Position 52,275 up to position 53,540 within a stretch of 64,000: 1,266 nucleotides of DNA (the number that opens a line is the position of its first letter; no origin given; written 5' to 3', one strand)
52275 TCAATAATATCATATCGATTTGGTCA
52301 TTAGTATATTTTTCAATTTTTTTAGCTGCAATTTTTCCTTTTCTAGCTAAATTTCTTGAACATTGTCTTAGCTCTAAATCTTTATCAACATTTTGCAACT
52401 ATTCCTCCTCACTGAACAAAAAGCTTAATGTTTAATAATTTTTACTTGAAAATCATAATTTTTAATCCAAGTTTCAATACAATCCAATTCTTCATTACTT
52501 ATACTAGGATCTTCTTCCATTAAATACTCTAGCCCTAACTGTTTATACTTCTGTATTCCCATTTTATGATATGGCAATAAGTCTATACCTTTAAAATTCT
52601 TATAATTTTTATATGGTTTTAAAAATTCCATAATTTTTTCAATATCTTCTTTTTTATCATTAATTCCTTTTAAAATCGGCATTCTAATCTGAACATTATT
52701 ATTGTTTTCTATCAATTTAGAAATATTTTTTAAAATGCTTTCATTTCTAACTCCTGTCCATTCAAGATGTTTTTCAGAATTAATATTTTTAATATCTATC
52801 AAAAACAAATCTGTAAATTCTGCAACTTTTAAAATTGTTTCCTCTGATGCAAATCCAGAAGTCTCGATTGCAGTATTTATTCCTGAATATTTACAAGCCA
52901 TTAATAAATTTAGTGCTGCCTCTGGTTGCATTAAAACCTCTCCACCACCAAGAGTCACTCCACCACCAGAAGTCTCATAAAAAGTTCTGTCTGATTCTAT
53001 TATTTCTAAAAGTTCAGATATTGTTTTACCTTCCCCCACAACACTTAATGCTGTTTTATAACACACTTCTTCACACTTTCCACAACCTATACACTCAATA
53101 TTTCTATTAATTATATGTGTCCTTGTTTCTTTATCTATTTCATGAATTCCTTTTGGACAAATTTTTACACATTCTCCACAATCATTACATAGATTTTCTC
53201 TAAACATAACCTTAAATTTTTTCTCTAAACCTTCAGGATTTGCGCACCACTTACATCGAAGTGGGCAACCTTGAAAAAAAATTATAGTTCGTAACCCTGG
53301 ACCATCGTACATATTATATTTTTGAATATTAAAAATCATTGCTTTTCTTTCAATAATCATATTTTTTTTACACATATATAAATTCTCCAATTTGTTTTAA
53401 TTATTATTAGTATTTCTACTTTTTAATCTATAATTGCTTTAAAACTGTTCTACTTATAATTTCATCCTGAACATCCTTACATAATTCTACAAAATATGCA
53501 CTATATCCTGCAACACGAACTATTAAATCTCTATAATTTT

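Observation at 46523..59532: Choline-type glycyl-radical microcompartment locus (CutC/CutD) in a Fusobacteriota-like genome, with an atypical minimal composition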

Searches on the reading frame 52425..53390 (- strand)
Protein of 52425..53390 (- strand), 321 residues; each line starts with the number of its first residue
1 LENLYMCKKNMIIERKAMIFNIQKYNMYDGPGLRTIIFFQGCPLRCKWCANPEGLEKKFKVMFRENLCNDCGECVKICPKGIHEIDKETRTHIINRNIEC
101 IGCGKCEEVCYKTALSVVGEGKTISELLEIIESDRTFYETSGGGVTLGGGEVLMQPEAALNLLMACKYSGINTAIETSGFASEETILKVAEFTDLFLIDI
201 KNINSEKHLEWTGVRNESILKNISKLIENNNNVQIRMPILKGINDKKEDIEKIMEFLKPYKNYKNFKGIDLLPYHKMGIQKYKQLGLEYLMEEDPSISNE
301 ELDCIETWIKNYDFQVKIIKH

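Call 4: search_protein_families(library=pfam, proteins=[window:52425-53390:-], max_evalue=0.01)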
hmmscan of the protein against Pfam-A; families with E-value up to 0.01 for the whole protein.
window:52425-53390:- (321 aa): 13 families
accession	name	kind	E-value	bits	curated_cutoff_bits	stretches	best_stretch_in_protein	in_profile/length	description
PF04055.27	Radical_SAM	-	3.4e-17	63.6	29.5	1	36-257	1-166/166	Radical SAM superfamily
PF13353.11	Fer4_12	-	9.5e-12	45.8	22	2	29-71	2-44/137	4Fe-4S single cluster domain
PF12838.12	Fer4_7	-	9.2e-09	36.1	27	3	68-112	2-50/52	4Fe-4S dicluster domain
PF13187.11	Fer4_9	-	5.1e-08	33.3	27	1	68-114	2-51/52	4Fe-4S dicluster domain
PF12837.12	Fer4_6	-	1.2e-07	31.7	25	1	63-81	4-22/24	4Fe-4S binding domain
PF14697.11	Fer4_21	-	1.3e-06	28.9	35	1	64-110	4-51/59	4Fe-4S dicluster domain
PF13237.11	Fer4_10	-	1.5e-06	28.5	25.5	1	62-110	3-52/53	4Fe-4S dicluster domain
PF00037.32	Fer4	-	3.3e-06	27.1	21.1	2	63-81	3-21/24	4Fe-4S binding domain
PF13183.11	Fer4_8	-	8.5e-05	23.5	27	0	99-110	4-15/68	4Fe-4S dicluster domain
PF13746.11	Fer4_18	-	0.00026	21.6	27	1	65-113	58-98/114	4Fe-4S dicluster domain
PF13484.11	Fer4_16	-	0.002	19.3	30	0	68-86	2-20/66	4Fe-4S double cluster binding domain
PF12797.12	Fer4_2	-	0.0027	18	24.5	1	61-79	3-21/22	4Fe-4S binding domain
PF12800.12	Fer4_4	-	0.0066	17.2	24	1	66-81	2-17/17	4Fe-4S binding domain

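Call 6: search_protein_families(library=ncbifam, proteins=[window:52425-53390:-], max_evalue=0.001)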
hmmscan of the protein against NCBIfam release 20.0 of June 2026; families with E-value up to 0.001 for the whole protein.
window:52425-53390:- (321 aa): 47 families (the best 25 are shown)
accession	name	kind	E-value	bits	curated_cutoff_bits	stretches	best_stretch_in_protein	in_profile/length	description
TIGR04395.1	cutC_activ_rSAM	equivalog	6.2e-159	528.2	360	1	13-321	1-309/309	choline TMA-lyase-activating enzyme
TIGR02494.1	PFLE_PFLC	subfamily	2.1e-115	385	174.35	1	19-312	1-292/293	glycyl-radical enzyme activating protein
NF043069.1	T4HPD_activ_SAM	equivalog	1.7e-97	326.4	425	1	17-318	2-297/299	trans-4-hydroxy-L-proline dehydratase activase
NF048010.1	SfplDhtActHpsHDes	equivalog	1.9e-87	292.9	430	1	15-306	4-295/298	(2S)-3-sulfopropanediol dehydratase activating enzyme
NF033717.2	HPDL_rSAM_activ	equivalog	7.7e-82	275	420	1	15-306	2-293/311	4-hydroxyphenylacetate decarboxylase activase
NF033719.1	ind_deCO2_activ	equivalog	9.9e-79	264.8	425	1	17-312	1-296/302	indoleacetate decarboxylase activase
NF048008.1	SfplDhtActHpfHKleb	equivalog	2.8e-71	240.3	500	1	19-293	2-277/308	(2S)-3-sulfopropanediol dehydratase activating enzyme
TIGR04003.1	rSAM_BssD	equivalog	1.9e-69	234.2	496.45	1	18-287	2-272/314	[benzylsuccinate synthase]-activating enzyme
NF007483.0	PRK10076.1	equivalog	3.5e-65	220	326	2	85-318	58-290/292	[formate-C-acetyltransferase]-activating enzyme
TIGR02493.1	PFLA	equivalog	1.1e-57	195.2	231.75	2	118-311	42-234/235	pyruvate formate-lyase-activating protein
TIGR04041.1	activase_YjjW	hypoth_equivalog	1.3e-47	162.5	250.2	1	17-283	2-247/276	YjjW family glycine radical enzyme activase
NF008356.0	PRK11145.1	equivalog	4.8e-47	160.3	375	2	119-317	48-245/246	pyruvate formate lyase 1-activating protein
TIGR02495.1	NrdG2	equivalog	4.7e-14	52.2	131.15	2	102-261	25-184/193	anaerobic ribonucleoside-triphosphate reductase activating protein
NF043039.1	HgcAB_like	equivalog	3.1e-10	40.2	285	1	56-116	290-350/350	HgcAB-like fusion protein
TIGR02491.1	NrdG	equivalog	8.2e-10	38.8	126.1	1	20-65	3-48/154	anaerobic ribonucleoside-triphosphate reductase activating protein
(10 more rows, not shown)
